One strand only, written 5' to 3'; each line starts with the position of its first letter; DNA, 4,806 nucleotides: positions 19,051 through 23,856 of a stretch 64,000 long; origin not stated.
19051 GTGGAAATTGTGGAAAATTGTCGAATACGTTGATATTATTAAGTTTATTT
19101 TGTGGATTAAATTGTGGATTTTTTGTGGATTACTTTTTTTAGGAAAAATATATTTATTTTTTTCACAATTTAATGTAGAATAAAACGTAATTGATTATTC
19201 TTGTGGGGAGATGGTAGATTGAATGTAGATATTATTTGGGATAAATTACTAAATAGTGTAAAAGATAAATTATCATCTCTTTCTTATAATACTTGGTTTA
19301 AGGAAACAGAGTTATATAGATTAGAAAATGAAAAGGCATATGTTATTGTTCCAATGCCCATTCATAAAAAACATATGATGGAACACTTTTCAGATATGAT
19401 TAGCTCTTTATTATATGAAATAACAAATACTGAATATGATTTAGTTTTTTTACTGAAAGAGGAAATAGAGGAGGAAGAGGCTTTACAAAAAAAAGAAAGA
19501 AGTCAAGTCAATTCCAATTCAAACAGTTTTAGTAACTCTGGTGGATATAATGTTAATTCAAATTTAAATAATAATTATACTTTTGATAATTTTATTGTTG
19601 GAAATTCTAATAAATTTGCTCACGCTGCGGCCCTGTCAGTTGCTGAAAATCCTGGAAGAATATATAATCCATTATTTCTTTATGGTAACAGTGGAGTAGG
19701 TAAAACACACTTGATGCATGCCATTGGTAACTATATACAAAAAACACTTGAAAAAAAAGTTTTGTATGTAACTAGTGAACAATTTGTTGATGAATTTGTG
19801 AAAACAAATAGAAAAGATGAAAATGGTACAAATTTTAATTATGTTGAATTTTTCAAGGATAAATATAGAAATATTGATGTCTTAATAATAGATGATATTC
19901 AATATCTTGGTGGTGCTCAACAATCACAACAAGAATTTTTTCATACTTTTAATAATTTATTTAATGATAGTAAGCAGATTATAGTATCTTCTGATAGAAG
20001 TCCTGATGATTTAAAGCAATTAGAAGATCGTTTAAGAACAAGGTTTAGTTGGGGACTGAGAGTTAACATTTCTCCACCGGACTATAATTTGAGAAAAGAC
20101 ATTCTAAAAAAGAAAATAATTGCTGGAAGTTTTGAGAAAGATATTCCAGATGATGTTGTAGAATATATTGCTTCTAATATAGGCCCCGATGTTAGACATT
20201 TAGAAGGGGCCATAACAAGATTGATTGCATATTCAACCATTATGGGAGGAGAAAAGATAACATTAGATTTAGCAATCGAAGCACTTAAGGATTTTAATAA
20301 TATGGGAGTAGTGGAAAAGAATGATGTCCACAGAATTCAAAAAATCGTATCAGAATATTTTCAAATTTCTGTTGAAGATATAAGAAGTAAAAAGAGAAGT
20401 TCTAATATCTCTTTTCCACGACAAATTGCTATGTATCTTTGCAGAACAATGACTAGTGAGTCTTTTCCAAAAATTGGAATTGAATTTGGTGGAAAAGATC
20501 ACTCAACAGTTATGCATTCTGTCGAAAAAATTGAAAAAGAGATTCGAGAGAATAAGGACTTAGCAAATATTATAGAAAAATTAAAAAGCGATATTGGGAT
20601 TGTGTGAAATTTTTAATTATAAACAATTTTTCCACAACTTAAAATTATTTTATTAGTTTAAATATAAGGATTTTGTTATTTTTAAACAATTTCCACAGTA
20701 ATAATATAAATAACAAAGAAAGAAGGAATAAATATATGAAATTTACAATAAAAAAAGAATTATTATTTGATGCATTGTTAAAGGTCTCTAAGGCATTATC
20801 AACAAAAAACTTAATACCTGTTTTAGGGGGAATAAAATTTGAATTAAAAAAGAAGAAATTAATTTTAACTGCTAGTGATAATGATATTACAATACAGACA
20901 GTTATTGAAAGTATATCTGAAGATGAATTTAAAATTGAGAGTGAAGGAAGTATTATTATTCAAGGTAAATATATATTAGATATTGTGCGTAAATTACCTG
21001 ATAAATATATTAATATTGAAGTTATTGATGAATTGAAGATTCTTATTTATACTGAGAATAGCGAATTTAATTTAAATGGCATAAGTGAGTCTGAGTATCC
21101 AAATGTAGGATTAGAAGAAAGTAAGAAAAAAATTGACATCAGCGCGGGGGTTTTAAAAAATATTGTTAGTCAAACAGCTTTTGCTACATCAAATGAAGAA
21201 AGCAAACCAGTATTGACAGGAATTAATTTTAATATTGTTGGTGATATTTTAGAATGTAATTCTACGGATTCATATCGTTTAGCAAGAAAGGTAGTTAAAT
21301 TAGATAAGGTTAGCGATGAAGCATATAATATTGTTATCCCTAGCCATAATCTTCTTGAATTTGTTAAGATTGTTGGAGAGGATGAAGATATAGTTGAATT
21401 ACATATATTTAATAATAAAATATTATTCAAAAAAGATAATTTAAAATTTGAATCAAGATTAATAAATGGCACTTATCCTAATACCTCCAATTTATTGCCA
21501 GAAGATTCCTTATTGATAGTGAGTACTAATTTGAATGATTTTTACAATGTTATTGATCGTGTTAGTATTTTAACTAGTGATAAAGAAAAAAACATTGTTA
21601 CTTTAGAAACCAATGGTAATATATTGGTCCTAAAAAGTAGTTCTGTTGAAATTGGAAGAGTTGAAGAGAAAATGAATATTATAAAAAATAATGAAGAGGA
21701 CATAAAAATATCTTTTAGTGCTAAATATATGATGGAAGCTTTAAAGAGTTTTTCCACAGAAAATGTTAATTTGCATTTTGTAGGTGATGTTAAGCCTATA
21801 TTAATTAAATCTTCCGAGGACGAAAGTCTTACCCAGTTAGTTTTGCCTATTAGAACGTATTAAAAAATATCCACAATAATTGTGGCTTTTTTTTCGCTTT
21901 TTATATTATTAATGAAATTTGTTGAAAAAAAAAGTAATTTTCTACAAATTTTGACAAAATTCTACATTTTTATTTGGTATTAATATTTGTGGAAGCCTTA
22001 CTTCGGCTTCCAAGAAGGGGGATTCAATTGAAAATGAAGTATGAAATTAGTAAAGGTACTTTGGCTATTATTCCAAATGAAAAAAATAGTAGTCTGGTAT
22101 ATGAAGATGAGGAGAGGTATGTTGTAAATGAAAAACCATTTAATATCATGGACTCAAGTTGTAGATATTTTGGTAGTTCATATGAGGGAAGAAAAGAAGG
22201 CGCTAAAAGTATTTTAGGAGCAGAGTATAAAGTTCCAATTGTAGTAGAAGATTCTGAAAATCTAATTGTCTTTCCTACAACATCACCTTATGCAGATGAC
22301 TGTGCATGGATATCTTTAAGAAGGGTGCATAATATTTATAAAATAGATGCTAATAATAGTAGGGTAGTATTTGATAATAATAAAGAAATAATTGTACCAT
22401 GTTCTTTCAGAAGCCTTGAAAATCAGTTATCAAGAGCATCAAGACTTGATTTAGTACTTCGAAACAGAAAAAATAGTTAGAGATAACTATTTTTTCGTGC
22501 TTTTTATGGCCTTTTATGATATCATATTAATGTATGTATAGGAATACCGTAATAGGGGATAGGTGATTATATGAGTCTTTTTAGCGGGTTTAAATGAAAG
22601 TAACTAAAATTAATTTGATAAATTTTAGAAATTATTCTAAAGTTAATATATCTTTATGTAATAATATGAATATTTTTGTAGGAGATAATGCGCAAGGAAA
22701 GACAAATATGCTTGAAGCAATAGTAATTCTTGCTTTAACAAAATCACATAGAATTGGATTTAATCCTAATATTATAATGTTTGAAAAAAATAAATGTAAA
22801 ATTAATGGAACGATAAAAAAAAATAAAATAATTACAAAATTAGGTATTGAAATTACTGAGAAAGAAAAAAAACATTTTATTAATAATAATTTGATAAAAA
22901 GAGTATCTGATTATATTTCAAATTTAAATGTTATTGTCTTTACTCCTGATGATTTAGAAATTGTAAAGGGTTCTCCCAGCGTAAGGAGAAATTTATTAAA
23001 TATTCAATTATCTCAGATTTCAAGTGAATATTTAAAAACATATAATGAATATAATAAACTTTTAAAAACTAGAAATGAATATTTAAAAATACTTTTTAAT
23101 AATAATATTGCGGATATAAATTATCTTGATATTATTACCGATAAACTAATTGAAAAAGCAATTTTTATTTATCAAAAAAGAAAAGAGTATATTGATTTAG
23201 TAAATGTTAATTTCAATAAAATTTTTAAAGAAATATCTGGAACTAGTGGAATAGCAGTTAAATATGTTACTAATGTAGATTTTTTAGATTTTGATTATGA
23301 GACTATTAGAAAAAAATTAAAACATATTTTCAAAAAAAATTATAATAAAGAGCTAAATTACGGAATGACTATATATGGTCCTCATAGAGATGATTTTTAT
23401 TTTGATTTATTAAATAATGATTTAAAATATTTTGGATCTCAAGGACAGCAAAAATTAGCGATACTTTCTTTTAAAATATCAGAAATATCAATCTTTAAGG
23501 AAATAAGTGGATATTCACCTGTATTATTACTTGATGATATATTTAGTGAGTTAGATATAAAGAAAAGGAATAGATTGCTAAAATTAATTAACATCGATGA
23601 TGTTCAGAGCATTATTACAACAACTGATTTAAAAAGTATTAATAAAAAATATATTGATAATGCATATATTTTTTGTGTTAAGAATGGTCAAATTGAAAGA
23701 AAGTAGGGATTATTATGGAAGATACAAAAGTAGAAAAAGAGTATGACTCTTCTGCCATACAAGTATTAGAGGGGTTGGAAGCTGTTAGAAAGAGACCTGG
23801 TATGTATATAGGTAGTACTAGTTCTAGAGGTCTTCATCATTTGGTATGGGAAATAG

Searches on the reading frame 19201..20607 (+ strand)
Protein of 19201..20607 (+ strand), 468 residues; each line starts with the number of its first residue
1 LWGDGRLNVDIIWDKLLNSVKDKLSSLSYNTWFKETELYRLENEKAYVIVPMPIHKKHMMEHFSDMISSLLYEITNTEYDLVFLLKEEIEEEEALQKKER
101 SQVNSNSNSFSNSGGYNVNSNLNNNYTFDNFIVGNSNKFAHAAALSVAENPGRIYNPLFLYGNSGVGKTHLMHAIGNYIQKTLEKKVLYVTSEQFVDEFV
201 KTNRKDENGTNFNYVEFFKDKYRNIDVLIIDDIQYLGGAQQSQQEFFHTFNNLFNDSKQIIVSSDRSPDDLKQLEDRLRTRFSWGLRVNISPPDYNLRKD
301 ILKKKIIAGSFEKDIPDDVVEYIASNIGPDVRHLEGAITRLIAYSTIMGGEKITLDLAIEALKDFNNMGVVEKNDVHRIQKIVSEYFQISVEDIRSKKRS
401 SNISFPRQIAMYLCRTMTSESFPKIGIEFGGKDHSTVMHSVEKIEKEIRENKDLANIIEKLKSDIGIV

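Call 22: find_related_loci(query=window:19201-20607:+, collection=genome_contigs, flank=10000)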
Query window:19201-20607:+ (468 aa) in genome_contigs; peptide patterns used: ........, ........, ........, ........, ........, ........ (x = any residue, [..] = any of these).
600 stretches matched a pattern (row limit reached: there are more); 489 encode a relative of the query (tblastn E <= 1e-3); the best 80 are kept; 80 distinct loci.
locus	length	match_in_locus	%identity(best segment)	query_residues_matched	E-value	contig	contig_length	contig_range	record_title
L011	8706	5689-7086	79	1-468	0e+0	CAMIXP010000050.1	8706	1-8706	MAG: uncultured Bacillales bacterium isolate SRR12081302_bin.69_metaWRAP_v1.3_MAG genome assembly, contig: ERZ12289775.1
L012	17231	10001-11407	79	1-468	0e+0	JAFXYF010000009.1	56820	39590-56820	MAG: Bacilli bacterium isolate RGIG6854 Sheep_Rumen-4__c806704, whole genome shotgun sequence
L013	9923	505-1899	75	1-468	0e+0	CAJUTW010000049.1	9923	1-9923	MAG TPA_asm: uncultured Bacilli bacterium isolate MGBC165561 genome assembly, contig: MGBC165561.49, whole genome shotgu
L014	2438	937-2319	74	1-468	0e+0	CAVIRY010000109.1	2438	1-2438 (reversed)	bacterium isolate G02625-L1_cleanbin_000031 genome assembly, contig: Spades_G02625-L1_contig_13815, whole genome shotgun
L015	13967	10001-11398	75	1-468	0e+0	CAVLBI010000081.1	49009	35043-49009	bacterium isolate G02633-L1_cleanbin_000017 genome assembly, contig: Spades_G02633-L1_contig_239, whole genome shotgun s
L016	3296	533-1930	74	1-468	0e+0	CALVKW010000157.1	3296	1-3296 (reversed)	MAG: uncultured Bacilli bacterium isolate BRZ_E__bin81 genome assembly, contig: BRZ_E__NODE_69004_length_3296_cov_5.4569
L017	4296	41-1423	74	1-468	0e+0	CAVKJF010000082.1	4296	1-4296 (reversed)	bacterium isolate G02637-L1_cleanbin_000040 genome assembly, contig: Spades_G02637-L1_contig_7847, whole genome shotgun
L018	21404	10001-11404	75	1-468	0e+0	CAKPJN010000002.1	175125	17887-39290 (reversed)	MAG: uncultured Bacilli bacterium isolate REFINED_METABAT215_TOP10_CONTIGS_1500_ASSEMBLY_K77_MERGED__Hadza_MoBio_hadza-E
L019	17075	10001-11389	75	1-468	0e+0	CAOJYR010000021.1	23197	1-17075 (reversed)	MAG TPA_asm: uncultured Tenericutes bacterium isolate SRR17684645_bin.33_metawrap_v1.3_MAG genome assembly, contig: NODE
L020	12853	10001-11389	75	3-468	0e+0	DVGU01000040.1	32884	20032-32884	MAG TPA_asm: Candidatus Faecimonas gallistercoris isolate CHK189-3136 CHK189__C136964_L32884_ERR3414584, whole genome sh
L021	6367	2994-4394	74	1-468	0e+0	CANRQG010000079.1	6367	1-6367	MAG: uncultured Bacilli bacterium isolate Lapin-017__bin44 genome assembly, contig: Lapin-017__NODE_10341_length_6367_co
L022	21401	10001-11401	74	1-468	0e+0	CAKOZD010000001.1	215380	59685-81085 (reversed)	MAG: uncultured Bacilli bacterium isolate REFINED_METABAT215_TOP10_CONTIGS_1500_ASSEMBLY_K77_MERGED__Hadza_MoBio_hadza-A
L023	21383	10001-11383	74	3-468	0e+0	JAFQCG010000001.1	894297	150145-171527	MAG: Bacilli bacterium isolate RGIG1688 Goat_Cecum-2__c145, whole genome shotgun sequence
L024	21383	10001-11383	72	1-468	0e+0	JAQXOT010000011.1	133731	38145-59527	MAG: bacterium isolate SUG1386 k141_1016316, whole genome shotgun sequence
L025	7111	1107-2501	74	1-468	0e+0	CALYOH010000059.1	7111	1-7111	MAG: uncultured Bacillales bacterium isolate SRR13040389_bin.19_metaWRAP_v1.3_MAG genome assembly, contig: ERZ8969618.13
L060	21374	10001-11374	68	3-465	0e+0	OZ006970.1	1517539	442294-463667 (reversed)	MAG: uncultured Bacilli bacterium isolate pooled_contig_53442_metaflye_circ MAG genome assembly, chromosome: 1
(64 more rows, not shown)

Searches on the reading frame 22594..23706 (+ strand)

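Call 67: search_protein_families(library=pfam, proteins=[window:22594-23706:+], max_evalue=0.00001)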
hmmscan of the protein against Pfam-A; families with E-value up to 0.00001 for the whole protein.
window:22594-23706:+ (370 aa): 1 family
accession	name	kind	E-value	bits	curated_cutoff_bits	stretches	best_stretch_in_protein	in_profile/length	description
PF02463.25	SMC_N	-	5e-15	56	40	1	3-352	2-205/220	RecF/RecN/SMC N terminal domain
